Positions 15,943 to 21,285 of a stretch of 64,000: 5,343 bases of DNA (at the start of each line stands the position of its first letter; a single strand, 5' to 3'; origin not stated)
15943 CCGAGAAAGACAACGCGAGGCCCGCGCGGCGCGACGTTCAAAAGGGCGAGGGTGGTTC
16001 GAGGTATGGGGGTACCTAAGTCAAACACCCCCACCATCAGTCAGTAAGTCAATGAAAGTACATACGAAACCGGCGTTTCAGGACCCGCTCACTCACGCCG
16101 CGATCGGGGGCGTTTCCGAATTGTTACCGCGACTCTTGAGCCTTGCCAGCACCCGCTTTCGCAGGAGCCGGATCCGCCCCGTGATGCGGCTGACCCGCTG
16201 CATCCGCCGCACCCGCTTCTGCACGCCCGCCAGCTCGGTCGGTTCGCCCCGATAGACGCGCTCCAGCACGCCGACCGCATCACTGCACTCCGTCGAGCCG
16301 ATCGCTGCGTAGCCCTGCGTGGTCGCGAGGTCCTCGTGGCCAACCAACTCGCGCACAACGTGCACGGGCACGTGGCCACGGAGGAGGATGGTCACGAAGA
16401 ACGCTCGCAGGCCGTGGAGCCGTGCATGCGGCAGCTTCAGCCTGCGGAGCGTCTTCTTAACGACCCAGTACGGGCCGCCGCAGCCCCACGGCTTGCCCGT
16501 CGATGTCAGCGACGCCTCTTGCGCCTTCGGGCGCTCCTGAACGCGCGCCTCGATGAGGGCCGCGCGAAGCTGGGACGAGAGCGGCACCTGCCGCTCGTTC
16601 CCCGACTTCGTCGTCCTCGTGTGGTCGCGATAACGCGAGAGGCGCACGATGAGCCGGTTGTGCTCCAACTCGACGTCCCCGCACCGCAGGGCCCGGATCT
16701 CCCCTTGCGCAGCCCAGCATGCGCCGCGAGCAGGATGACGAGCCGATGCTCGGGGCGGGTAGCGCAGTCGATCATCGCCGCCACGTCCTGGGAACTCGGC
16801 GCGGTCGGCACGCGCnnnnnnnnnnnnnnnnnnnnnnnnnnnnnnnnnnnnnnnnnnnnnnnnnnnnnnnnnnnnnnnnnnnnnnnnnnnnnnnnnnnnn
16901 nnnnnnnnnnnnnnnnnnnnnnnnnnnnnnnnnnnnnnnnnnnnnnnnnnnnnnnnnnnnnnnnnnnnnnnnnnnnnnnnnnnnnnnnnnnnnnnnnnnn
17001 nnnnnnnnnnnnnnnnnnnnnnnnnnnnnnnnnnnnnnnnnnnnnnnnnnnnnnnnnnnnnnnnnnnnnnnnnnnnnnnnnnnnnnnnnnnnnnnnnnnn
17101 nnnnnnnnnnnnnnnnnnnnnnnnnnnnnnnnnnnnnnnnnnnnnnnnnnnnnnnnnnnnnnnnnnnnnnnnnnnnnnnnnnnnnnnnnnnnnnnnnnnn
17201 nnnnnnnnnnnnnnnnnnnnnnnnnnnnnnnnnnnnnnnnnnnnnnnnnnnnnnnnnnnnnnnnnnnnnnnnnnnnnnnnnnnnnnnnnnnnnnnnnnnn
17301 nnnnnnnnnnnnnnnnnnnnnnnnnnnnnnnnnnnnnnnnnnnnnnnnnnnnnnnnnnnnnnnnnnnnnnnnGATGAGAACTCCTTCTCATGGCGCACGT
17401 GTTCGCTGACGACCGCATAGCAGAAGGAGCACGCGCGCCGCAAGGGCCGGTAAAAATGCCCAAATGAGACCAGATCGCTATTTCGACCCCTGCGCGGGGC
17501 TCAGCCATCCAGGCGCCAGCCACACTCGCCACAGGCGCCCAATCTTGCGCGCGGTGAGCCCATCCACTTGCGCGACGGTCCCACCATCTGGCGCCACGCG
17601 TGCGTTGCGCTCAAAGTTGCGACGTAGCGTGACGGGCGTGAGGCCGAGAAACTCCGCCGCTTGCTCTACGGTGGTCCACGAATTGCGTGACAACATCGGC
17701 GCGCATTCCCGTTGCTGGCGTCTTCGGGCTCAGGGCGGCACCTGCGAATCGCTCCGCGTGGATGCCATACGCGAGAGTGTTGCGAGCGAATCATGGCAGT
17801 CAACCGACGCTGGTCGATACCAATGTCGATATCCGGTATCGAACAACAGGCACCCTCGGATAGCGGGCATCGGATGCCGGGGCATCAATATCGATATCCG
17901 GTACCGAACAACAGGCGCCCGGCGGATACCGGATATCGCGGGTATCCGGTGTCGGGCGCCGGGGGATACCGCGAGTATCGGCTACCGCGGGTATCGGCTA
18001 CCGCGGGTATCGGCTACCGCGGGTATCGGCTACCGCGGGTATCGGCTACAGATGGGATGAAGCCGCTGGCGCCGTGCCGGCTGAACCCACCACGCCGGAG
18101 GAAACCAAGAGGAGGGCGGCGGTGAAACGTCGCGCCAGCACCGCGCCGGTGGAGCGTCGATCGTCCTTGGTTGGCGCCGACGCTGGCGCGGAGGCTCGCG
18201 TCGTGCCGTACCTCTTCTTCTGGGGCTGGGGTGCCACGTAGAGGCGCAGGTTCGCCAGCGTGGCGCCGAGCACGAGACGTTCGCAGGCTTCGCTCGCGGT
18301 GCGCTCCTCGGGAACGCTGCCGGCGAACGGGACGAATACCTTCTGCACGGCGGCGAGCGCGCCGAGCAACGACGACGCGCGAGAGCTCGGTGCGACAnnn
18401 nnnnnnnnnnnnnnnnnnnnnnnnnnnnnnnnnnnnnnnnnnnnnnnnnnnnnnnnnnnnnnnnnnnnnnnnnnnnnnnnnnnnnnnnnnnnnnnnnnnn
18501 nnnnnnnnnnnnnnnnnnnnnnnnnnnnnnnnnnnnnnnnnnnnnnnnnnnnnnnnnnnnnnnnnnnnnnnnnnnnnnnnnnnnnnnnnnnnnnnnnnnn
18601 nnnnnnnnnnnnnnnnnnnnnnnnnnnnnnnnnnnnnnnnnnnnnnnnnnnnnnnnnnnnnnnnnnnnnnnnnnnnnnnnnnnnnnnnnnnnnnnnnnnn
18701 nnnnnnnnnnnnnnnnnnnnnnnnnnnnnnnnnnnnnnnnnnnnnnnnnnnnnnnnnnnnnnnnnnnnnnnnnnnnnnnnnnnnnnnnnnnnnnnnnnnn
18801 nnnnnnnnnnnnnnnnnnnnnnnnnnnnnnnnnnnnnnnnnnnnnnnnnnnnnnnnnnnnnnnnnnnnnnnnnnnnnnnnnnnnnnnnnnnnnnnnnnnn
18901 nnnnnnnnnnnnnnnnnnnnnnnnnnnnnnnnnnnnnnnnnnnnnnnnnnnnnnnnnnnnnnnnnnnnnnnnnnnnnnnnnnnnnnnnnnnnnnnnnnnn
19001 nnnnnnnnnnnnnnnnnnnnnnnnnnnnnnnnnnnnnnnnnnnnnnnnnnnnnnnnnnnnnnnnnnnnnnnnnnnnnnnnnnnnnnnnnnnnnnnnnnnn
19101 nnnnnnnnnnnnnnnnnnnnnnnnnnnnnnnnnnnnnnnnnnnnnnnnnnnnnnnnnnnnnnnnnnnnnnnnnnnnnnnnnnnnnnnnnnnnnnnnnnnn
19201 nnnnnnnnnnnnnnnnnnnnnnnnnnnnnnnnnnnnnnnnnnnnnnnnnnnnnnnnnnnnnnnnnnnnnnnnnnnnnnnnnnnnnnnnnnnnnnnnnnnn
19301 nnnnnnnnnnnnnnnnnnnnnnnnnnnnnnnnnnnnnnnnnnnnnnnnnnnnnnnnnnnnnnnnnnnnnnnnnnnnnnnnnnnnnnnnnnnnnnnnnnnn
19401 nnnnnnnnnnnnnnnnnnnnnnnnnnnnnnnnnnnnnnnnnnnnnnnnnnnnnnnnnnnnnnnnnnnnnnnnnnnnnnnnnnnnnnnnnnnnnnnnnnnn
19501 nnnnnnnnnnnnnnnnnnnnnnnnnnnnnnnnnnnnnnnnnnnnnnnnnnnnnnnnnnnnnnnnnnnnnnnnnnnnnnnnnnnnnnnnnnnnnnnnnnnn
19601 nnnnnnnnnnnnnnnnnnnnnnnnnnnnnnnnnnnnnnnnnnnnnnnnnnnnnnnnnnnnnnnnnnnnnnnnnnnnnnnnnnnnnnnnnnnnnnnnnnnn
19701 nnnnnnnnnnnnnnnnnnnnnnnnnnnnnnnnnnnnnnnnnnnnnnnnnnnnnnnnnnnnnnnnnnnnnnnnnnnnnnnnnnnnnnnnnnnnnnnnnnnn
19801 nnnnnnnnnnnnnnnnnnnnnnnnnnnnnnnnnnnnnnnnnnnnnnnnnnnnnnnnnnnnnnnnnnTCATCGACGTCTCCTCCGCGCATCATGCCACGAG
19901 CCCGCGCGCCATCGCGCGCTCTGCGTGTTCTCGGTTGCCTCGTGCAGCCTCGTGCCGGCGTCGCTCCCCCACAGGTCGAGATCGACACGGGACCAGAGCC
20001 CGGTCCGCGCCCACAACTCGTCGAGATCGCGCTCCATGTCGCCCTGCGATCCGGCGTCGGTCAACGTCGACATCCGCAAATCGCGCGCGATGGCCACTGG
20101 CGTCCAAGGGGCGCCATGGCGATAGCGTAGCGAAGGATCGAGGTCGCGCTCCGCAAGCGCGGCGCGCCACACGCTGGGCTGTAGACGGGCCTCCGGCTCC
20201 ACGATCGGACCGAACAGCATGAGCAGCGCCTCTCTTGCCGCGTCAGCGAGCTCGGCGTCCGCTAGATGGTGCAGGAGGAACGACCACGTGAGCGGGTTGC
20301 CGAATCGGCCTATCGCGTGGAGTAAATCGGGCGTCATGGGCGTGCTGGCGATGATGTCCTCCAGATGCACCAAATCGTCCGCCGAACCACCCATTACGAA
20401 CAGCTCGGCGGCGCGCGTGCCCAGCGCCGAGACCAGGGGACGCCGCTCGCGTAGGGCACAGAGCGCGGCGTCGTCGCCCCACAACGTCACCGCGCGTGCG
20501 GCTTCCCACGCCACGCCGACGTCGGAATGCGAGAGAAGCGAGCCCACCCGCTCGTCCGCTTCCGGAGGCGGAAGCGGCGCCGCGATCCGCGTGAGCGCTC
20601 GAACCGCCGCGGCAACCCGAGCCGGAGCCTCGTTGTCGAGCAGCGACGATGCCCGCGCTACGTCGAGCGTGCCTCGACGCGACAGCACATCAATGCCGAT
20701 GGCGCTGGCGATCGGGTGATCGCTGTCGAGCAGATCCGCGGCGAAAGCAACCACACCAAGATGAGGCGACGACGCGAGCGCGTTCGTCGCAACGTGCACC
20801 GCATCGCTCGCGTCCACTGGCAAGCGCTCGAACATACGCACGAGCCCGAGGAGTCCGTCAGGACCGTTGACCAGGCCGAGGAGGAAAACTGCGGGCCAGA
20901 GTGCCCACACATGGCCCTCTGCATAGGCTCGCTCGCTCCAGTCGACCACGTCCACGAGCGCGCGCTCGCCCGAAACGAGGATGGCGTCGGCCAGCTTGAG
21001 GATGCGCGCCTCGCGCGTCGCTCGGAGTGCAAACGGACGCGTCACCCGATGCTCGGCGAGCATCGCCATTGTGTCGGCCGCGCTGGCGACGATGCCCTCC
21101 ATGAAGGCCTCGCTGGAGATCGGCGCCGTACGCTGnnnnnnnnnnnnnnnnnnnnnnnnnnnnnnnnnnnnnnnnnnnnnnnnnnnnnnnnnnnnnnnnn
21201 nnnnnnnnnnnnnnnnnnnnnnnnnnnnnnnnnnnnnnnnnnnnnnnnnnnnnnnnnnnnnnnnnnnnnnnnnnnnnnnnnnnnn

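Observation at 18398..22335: Uncharacterised three-gene cargo downstream of vgrG1: catalytic-Cys-less ketosynthase-like/HEAT protein, beta-helix mini-protein and a hyper-acidic protein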

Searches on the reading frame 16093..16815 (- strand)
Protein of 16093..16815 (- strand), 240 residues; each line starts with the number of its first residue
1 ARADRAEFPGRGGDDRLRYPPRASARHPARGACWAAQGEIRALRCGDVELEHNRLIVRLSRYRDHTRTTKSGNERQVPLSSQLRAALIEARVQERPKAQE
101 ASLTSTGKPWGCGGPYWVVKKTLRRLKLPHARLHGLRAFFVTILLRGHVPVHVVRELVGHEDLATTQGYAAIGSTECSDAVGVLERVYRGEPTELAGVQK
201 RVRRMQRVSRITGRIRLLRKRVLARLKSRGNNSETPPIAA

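Call 14: search_protein_families(library=pfam, proteins=[window:16093-16815:-], max_evalue=0.01)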
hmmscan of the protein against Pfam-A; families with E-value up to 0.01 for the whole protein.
window:16093-16815:- (240 aa): 1 family
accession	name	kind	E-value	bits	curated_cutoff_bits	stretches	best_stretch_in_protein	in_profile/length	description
PF00589.27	Phage_integrase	-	5.3e-15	56.1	27.1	1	38-171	39-167/172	Phage integrase family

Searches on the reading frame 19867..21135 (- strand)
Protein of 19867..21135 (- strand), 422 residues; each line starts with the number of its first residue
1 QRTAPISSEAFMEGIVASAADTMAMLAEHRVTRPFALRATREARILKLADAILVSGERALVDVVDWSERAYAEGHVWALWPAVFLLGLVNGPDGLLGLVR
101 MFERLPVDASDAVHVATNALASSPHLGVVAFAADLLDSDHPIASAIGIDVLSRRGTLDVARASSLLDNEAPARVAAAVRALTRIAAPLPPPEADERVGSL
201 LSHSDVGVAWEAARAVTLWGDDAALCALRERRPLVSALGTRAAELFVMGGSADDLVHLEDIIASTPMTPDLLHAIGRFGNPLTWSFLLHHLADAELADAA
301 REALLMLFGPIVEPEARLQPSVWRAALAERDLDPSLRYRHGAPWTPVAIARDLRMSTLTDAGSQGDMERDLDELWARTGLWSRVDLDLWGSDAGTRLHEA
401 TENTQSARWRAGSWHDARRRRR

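Call 59: search_protein_families(library=ncbifam, alignment_id=A4, max_evalue=0.001)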
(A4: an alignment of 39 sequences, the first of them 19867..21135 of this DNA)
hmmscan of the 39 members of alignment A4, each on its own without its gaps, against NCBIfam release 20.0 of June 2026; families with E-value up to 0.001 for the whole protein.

A. member 1, window:19867-21135:- (422 aa): 1 family
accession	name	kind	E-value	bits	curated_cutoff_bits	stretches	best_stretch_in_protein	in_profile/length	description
TIGR02270.1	TIGR02270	subfamily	2.6e-13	49.8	206.8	1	41-313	37-300/410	TIGR02270 family protein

B. families by the number of members that match (of 39 scanned): 1 family
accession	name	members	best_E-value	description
TIGR02270.1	TIGR02270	33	1.9e-19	TIGR02270 family protein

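Call 60: search_solved_structures(query=A4, max_evalue=1)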
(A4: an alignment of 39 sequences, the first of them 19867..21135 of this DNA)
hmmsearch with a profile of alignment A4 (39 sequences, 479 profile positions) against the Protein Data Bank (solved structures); distinct sequences matched with E-value up to 1: 40.
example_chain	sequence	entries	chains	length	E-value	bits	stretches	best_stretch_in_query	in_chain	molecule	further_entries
9sah_A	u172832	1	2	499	6.8e-25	91.2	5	163-298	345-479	E4-NB2 synthetic fusion protein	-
6fsq_A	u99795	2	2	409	1.9e-17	66.6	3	163-293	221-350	alphaRep A3_bGFPD | A3_bGFPD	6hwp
4zv6_A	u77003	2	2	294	9.7e-17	64.3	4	228-293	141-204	AlphaRep-7 | alpha-Rep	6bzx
4xl5_C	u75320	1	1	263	1.2e-14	57.4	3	228-294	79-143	bGFP-A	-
4rzp_A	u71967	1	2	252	1e-11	47.7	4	228-302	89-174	Engineered Protein OR366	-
6gwc_C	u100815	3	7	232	1.6e-10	43.7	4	228-292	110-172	iE5 ALPHAREP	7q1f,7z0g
4rv1_A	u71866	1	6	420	3.5e-10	42.6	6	228-294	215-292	Engineered Protein OR497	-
9rhz_A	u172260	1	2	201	5.1e-10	42.1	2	228-293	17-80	ALPHAREP bE5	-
8aw4_B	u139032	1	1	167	7.2e-10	41.6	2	227-311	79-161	ALPHAREP bGFPD-YY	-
6gx7_E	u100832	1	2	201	2.8e-09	39.7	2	228-293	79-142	iiiA5 ALPHAREP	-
8aw4_A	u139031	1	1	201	3.8e-09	39.2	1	165-292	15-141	ALPHAREP bB-E3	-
5dcq_A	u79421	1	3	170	8.7e-08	34.7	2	228-288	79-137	artificial repeat proteins (alphaREP3)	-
9t1m_A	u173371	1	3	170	2.7e-07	33.1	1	165-289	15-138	Alpha Rep E4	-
7p0h_A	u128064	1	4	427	2.8e-07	33.1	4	227-294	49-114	Helicobacter pylori ComF fused to an artificial alphaREP crystallization helper (named B2)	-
3ltj_A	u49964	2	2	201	4.3e-07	32.4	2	201-328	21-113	AlphaRep-4 | bA3-2: binder of A3 protein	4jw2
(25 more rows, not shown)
